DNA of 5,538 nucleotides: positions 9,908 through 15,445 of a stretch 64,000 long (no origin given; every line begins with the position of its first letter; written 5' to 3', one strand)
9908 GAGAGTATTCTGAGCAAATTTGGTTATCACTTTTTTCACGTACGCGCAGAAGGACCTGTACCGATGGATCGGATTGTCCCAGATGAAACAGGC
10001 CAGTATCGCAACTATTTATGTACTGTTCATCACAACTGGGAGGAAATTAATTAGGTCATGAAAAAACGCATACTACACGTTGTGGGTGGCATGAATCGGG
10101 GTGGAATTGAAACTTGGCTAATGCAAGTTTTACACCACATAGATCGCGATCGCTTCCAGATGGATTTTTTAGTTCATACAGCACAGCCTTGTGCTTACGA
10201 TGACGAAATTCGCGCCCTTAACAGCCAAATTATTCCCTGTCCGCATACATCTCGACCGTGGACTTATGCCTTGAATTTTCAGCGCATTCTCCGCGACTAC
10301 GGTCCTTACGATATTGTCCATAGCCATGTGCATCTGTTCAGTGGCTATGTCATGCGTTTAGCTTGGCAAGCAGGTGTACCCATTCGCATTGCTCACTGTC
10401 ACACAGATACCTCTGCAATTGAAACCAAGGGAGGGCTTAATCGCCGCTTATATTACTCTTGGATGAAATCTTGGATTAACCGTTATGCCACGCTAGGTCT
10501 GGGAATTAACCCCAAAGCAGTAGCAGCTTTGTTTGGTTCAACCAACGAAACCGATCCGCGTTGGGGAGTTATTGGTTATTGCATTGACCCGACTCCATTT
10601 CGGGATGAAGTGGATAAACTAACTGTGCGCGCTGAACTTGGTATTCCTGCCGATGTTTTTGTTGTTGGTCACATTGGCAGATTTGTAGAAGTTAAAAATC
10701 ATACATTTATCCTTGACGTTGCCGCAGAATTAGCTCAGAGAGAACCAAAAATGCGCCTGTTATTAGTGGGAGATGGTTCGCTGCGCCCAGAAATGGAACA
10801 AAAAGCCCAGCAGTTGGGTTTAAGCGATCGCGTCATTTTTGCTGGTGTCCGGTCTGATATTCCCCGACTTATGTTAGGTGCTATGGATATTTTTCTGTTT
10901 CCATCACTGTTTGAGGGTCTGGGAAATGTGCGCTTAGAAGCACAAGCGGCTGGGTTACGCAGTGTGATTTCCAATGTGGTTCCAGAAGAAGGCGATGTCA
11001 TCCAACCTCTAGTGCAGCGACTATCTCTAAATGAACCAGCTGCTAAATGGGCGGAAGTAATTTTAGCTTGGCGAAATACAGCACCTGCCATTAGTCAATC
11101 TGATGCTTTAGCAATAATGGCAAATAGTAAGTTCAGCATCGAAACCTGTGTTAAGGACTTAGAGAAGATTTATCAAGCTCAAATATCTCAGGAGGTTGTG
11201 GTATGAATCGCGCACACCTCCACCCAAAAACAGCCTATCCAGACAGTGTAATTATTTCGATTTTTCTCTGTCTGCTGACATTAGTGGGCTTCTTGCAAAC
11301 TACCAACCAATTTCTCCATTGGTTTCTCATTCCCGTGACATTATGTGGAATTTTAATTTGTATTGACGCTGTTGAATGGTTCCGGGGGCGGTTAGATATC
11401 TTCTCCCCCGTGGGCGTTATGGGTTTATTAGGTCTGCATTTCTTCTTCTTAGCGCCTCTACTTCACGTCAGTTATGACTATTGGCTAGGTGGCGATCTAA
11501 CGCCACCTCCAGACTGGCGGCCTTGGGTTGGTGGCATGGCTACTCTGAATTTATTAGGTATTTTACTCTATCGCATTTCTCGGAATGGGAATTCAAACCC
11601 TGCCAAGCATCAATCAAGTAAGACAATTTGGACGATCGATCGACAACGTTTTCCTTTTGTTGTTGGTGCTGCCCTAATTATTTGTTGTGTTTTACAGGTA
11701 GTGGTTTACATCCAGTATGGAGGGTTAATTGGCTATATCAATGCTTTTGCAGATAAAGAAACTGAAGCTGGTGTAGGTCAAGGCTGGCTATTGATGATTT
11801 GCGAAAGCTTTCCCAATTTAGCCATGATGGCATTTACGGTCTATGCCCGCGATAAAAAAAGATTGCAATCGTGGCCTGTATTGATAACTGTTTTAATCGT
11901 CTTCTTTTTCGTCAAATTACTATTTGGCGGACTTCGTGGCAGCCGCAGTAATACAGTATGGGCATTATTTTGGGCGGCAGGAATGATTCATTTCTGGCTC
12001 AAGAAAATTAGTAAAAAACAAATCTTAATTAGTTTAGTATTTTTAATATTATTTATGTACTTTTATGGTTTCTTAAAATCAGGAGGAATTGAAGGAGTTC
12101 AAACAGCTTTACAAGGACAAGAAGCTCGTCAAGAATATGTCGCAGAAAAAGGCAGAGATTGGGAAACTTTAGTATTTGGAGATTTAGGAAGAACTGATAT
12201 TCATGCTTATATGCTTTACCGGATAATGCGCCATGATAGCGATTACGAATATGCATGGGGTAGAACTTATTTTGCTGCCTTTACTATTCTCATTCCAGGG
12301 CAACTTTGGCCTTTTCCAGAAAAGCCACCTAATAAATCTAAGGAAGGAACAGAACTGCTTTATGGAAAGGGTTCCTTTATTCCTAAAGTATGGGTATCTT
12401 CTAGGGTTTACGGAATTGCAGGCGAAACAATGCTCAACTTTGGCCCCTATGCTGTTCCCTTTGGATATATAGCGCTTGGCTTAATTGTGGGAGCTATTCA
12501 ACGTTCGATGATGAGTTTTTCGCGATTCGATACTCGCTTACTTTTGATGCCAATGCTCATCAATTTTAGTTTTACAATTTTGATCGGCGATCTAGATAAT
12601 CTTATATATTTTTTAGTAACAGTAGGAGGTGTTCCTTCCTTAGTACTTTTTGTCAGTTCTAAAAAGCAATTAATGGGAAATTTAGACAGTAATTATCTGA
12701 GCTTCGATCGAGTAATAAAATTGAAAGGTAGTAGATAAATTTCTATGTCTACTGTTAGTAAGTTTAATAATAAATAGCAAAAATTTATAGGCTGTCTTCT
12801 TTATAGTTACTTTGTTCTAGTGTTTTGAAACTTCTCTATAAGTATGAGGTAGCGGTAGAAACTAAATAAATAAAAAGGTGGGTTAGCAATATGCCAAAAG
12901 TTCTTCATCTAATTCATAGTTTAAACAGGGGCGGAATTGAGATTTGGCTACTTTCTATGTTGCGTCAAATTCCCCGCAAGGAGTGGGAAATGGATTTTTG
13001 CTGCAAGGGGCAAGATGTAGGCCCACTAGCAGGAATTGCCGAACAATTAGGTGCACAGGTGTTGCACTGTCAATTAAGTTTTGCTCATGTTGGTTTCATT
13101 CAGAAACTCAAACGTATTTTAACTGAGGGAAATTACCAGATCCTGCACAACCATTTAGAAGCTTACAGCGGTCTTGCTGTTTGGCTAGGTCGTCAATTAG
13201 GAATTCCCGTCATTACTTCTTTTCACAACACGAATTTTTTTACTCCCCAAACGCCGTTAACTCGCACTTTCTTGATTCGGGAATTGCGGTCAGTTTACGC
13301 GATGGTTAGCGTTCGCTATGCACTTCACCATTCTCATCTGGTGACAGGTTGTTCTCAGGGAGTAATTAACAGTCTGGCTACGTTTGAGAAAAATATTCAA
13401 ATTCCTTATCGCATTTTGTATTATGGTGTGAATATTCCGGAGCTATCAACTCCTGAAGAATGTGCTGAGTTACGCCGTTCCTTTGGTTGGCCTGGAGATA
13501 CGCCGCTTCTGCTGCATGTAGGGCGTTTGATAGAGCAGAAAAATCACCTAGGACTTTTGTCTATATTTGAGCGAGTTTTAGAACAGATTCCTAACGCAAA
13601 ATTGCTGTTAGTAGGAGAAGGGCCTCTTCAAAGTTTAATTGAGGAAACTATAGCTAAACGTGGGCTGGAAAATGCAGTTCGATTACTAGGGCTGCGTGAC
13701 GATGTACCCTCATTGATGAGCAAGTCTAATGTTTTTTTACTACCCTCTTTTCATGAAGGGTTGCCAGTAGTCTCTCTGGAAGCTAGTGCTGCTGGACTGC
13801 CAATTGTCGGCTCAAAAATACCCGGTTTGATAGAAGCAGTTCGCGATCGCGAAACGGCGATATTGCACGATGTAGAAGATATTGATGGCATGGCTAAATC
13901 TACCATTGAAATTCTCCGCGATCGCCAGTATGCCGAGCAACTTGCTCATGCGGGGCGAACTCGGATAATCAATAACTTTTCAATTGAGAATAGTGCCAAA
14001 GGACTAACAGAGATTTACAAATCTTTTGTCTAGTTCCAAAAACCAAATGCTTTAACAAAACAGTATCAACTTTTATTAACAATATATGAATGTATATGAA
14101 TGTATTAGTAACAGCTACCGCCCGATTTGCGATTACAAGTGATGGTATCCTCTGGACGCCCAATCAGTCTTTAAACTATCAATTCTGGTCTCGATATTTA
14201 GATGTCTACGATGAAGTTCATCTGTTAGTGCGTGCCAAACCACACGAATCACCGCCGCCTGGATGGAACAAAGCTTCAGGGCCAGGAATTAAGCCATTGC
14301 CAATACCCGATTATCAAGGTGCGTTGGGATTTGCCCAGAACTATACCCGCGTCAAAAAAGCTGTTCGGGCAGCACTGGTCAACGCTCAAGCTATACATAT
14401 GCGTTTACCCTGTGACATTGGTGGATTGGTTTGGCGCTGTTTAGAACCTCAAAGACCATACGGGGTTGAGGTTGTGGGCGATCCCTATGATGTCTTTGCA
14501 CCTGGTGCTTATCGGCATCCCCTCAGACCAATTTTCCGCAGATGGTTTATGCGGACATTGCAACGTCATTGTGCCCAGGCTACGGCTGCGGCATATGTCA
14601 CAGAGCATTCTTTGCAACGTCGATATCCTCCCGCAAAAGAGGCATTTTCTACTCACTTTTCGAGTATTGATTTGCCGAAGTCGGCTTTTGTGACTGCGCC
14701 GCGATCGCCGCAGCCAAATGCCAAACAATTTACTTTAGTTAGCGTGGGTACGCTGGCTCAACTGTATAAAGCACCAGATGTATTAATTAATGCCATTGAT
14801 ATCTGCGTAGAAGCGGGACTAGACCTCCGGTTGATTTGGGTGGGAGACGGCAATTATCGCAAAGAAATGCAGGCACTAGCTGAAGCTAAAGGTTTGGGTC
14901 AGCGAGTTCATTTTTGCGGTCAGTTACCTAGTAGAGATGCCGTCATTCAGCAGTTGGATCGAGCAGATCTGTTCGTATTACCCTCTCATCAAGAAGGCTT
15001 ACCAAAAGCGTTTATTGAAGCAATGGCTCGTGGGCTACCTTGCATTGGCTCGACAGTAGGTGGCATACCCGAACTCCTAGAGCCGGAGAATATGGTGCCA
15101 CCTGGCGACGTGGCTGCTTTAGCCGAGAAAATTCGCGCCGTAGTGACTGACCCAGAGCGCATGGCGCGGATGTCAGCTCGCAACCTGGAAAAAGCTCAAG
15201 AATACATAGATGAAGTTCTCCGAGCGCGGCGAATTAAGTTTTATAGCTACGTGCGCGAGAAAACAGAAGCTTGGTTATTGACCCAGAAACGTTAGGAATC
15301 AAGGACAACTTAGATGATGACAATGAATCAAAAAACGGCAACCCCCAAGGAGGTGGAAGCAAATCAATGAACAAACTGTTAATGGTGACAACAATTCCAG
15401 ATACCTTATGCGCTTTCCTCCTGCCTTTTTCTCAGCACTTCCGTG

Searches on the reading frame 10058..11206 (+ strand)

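Call 5: search_protein_families(library=pfam, proteins=[window:10058-11206:+], max_evalue=0.01)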
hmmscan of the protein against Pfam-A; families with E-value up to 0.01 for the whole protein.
window:10058-11206:+ (382 aa): 4 families
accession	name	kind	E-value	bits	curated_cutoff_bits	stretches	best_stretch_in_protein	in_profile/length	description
PF00534.26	Glycos_transf_1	-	1.1e-23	84.1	26.4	1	189-335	4-152/172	Glycosyl transferases group 1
PF13692.12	Glyco_trans_1_4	-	1.8e-23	83.8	27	1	202-316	3-116/142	Glycosyl transferases group 1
PF13579.12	Glyco_trans_4_4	-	1.5e-11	45.3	29.7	1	15-146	1-130/158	Glycosyl transferase 4-like domain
PF13439.12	Glyco_transf_4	-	1.5e-10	41.8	28.5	1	15-142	2-133/170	Glycosyltransferase Family 4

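Call 6: search_protein_families(library=ncbifam, proteins=[window:10058-11206:+], max_evalue=0.01)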
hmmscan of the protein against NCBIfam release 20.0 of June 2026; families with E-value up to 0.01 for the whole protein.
window:10058-11206:+ (382 aa): 33 families (the best 25 are shown)
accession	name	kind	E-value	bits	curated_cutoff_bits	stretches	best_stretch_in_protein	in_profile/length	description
TIGR03088.1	stp2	hypoth_equivalog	2.4e-35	122.3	409.05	1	3-374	2-372/374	TIGR03088 family PEP-CTERM/XrtA system glycosyltransferase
TIGR03999.1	thiol_BshA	equivalog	3.1e-19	69.1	273.7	1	171-375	171-373/375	N-acetyl-alpha-D-glucosaminyl L-malate synthase BshA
NF012034.0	PRK15490.1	equivalog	9.4e-19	67.2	813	1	202-306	400-502/578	Vi polysaccharide biosynthesis glycosyltransferase TviE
TIGR03449.1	mycothiol_MshA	equivalog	3e-17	62.6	462.5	1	176-376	197-404/406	D-inositol-3-phosphate glycosyltransferase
NF011726.0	PRK15179.1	equivalog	2.5e-16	59.2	733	1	201-327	518-642/694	Vi polysaccharide biosynthesis protein TviE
NF050063.1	ProtGlycPglJ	equivalog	7.9e-12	45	500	1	201-299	196-289/363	N-acetylgalactosamine-N,N'-diacetylbacillosaminyl-diphospho-undecaprenol 4-alpha-N-acetylgalactosaminyltransferase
NF038298.1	EPS_HpsO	equivalog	1.1e-11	44.2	575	1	177-265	179-265/388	hormogonium polysaccharide biosynthesis glycosyltransferase HpsO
NF007396.0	PRK09922.1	equivalog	1.3e-11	44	385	1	206-318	188-302/361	lipopolysaccharide 1,6-galactosyltransferase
TIGR04063.1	stp3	hypoth_equivalog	1.6e-11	43.8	442.05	1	170-282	183-296/397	TIGR04063 family PEP-CTERM/XrtA system glycosyltransferase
TIGR02095.1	glgA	subfamily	1.8e-11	43.4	328.45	1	186-305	278-398/477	glycogen/starch synthase, ADP-glucose type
NF047684.1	TeichurnBiosyTuaC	equivalog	6e-11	41.9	550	1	183-373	202-387/391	teichuronic acid biosynthesis protein TuaC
NF041879.1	EPS_EpsH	equivalog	1.5e-09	37.1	800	1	202-317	239-353/431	exopolysaccharide biosynthesis glycosyltransferase EpsH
TIGR04047.1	MSMEG_0565_glyc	hypoth_equivalog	7.7e-09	35.1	259.85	1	183-309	175-310/373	MSMEG_0565 family glycosyltransferase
NF041876.1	EPS_EpsE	equivalog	3.6e-08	33.1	400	1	204-306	218-326/389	exopolysaccharide biosynthesis GT4 family glycosyltransferase EpsE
NF038295.1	EPS_HpsP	equivalog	8.7e-08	31.6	550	1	83-315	92-327/388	hormogonium polysaccharide biosynthesis glycosyltransferase HpsP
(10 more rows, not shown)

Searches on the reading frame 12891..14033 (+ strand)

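Call 5: search_protein_families(library=pfam, proteins=[window:12891-14033:+], max_evalue=0.01)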
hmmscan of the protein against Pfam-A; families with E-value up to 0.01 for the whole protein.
window:12891-14033:+ (380 aa): 7 families
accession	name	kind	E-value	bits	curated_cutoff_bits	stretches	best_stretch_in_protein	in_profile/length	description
PF00534.26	Glycos_transf_1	-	2.2e-35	122.2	26.4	1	193-357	4-171/172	Glycosyl transferases group 1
PF13692.12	Glyco_trans_1_4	-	3.2e-31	108.9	27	1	205-344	2-142/142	Glycosyl transferases group 1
PF13439.12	Glyco_transf_4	-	6.4e-13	49.5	28.5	1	14-181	2-167/170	Glycosyltransferase Family 4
PF13579.12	Glyco_trans_4_4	-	4.8e-11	43.7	29.7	1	14-158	1-138/158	Glycosyl transferase 4-like domain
PF20706.3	GT4-conflict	-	2.3e-08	33.9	26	1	268-372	268-385/385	Family 4 Glycosyltransferase in conflict systems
PF13524.12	Glyco_trans_1_2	-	4.8e-05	23.8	25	1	270-370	38-140/144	Glycosyl transferase-like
PF13477.12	Glyco_trans_4_2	-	0.0067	17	23.4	0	62-128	56-120/139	Glycosyl transferase 4-like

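Call 6: search_protein_families(library=ncbifam, proteins=[window:12891-14033:+], max_evalue=0.01)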
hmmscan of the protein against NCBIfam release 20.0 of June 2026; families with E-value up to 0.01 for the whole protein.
window:12891-14033:+ (380 aa): 40 families (the best 25 are shown)
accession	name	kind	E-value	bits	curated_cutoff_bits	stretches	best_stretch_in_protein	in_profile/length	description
TIGR03999.1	thiol_BshA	equivalog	1e-40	139.9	273.7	1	66-378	69-372/375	N-acetyl-alpha-D-glucosaminyl L-malate synthase BshA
TIGR03088.1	stp2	hypoth_equivalog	7.6e-35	120.6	409.05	1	176-378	165-372/374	TIGR03088 family PEP-CTERM/XrtA system glycosyltransferase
NF041876.1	EPS_EpsE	equivalog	5.3e-27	95.1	400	1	174-371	189-388/389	exopolysaccharide biosynthesis GT4 family glycosyltransferase EpsE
TIGR02149.1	glgA_Coryne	subfamily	1.8e-21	76.7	302.4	1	82-379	84-390/391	glycogen synthase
NF047684.1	TeichurnBiosyTuaC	equivalog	2.1e-21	76.3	550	1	170-378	184-388/391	teichuronic acid biosynthesis protein TuaC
TIGR04047.1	MSMEG_0565_glyc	hypoth_equivalog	8.6e-21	74.4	259.85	1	166-377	154-372/373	MSMEG_0565 family glycosyltransferase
TIGR03449.1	mycothiol_MshA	equivalog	1.6e-20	73.4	462.5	1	47-378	69-402/406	D-inositol-3-phosphate glycosyltransferase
TIGR04157.1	glyco_rSAM_CFB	subfamily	2.7e-18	66.2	400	1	187-376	210-406/406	TIGR04157 family glycosyltransferase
NF050063.1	ProtGlycPglJ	equivalog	8.7e-17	61.4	500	1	202-360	192-348/363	N-acetylgalactosamine-N,N'-diacetylbacillosaminyl-diphospho-undecaprenol 4-alpha-N-acetylgalactosaminyltransferase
TIGR04063.1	stp3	hypoth_equivalog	9.1e-17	61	442.05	1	70-378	81-394/397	TIGR04063 family PEP-CTERM/XrtA system glycosyltransferase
NF038229.1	Glyco4_Geo_Pelo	equivalog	1.2e-15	57.4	400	1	89-378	62-335/338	GPMC system family 4 glycosyltransferase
NF038295.1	EPS_HpsP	equivalog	9.9e-15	54.4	550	1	132-379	139-387/388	hormogonium polysaccharide biosynthesis glycosyltransferase HpsP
NF053787.1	GlcN_PG_synth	equivalog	5.1e-14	51.9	480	1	96-378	98-358/361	N-acetylglucosaminyl phosphatidylglycerol synthase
NF050056.1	ProtGlycPglH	equivalog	6.2e-14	51.8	600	1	206-372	181-346/354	GalNAc-alpha-(1->4)-GalNAc-alpha-(1->3)-diNAcBac-PP-undecaprenol alpha-1,4-N-acetyl-D-galactosaminyltransferase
NF047880.1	glyco_SdgA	exception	8.4e-13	47.7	800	1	207-354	318-466/488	serine-aspartate repeat adhesin O-glycosyltransferase SdgA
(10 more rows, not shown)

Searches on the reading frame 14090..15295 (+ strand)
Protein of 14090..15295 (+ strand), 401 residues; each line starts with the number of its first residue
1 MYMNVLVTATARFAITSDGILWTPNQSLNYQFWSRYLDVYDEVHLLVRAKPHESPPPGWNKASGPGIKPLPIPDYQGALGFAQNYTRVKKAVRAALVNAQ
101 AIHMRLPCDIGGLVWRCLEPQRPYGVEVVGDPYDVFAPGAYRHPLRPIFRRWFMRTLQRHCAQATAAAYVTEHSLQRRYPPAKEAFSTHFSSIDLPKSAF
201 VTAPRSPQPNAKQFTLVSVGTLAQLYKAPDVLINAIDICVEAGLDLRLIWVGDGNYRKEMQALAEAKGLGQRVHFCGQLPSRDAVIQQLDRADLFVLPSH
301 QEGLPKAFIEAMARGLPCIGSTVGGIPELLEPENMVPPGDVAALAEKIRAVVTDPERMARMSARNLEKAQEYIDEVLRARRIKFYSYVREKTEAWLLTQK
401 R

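Call 5: search_protein_families(library=pfam, proteins=[window:14090-15295:+], max_evalue=0.01)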
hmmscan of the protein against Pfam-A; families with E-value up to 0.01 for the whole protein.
window:14090-15295:+ (401 aa): 4 families
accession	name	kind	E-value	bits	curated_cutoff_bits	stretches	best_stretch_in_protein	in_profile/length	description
PF00534.26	Glycos_transf_1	-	4.4e-33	114.7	26.4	1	206-364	8-168/172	Glycosyl transferases group 1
PF13692.12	Glyco_trans_1_4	-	1.9e-31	109.6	27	1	214-354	2-142/142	Glycosyl transferases group 1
PF20706.3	GT4-conflict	-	8.9e-10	38.5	26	1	202-361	187-350/385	Family 4 Glycosyltransferase in conflict systems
PF13524.12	Glyco_trans_1_2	-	3.1e-05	24.4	25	1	284-374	39-134/144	Glycosyl transferase-like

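Call 6: search_protein_families(library=ncbifam, proteins=[window:14090-15295:+], max_evalue=0.01)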
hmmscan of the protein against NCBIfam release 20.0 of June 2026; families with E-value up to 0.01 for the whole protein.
window:14090-15295:+ (401 aa): 32 families (the best 25 are shown)
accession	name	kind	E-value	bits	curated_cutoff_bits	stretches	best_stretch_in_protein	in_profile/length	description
NF041876.1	EPS_EpsE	equivalog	1.4e-32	113.4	400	1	203-375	204-382/389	exopolysaccharide biosynthesis GT4 family glycosyltransferase EpsE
TIGR03088.1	stp2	hypoth_equivalog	3.4e-25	88.9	409.05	1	209-363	190-347/374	TIGR03088 family PEP-CTERM/XrtA system glycosyltransferase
TIGR03999.1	thiol_BshA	equivalog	1.1e-22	80.6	273.7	1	237-375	221-360/375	N-acetyl-alpha-D-glucosaminyl L-malate synthase BshA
NF047684.1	TeichurnBiosyTuaC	equivalog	2e-18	66.5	550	1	245-371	247-371/391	teichuronic acid biosynthesis protein TuaC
TIGR04005.1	wcaL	equivalog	3.2e-17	62.5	537.6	1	209-370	218-387/406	colanic acid biosynthesis glycosyltransferase WcaL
TIGR04063.1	stp3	hypoth_equivalog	1.1e-13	50.9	442.05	1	226-364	225-370/397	TIGR04063 family PEP-CTERM/XrtA system glycosyltransferase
TIGR03449.1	mycothiol_MshA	equivalog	3.3e-13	49.3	462.5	1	217-372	224-387/406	D-inositol-3-phosphate glycosyltransferase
TIGR04157.1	glyco_rSAM_CFB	subfamily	6.1e-12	45.2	400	1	217-335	231-344/406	TIGR04157 family glycosyltransferase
NF007396.0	PRK09922.1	equivalog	8.2e-12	44.6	385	1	239-355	206-327/361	lipopolysaccharide 1,6-galactosyltransferase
NF046085.1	XrtY_assoc_Gly1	equivalog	1.7e-11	43.6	400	1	213-389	209-385/387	XrtY-associated glycosyltransferase XYAG1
NF047880.1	glyco_SdgA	exception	3.8e-11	42.3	800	1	215-377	317-479/488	serine-aspartate repeat adhesin O-glycosyltransferase SdgA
NF038298.1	EPS_HpsO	equivalog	4.9e-11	42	575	1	245-386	230-385/388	hormogonium polysaccharide biosynthesis glycosyltransferase HpsO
TIGR04348.1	TIGR04348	equivalog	2.3e-10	40.1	300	1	206-370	130-293/310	selenoneine biosynthesis selenosugar synthase SenB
NF038255.1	exopoly_VpsD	equivalog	3.3e-10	39.4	300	1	202-326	192-317/381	VpsD family glycosyltransferase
NF012034.0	PRK15490.1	equivalog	1.3e-09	37.1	813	1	246-328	430-509/578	Vi polysaccharide biosynthesis glycosyltransferase TviE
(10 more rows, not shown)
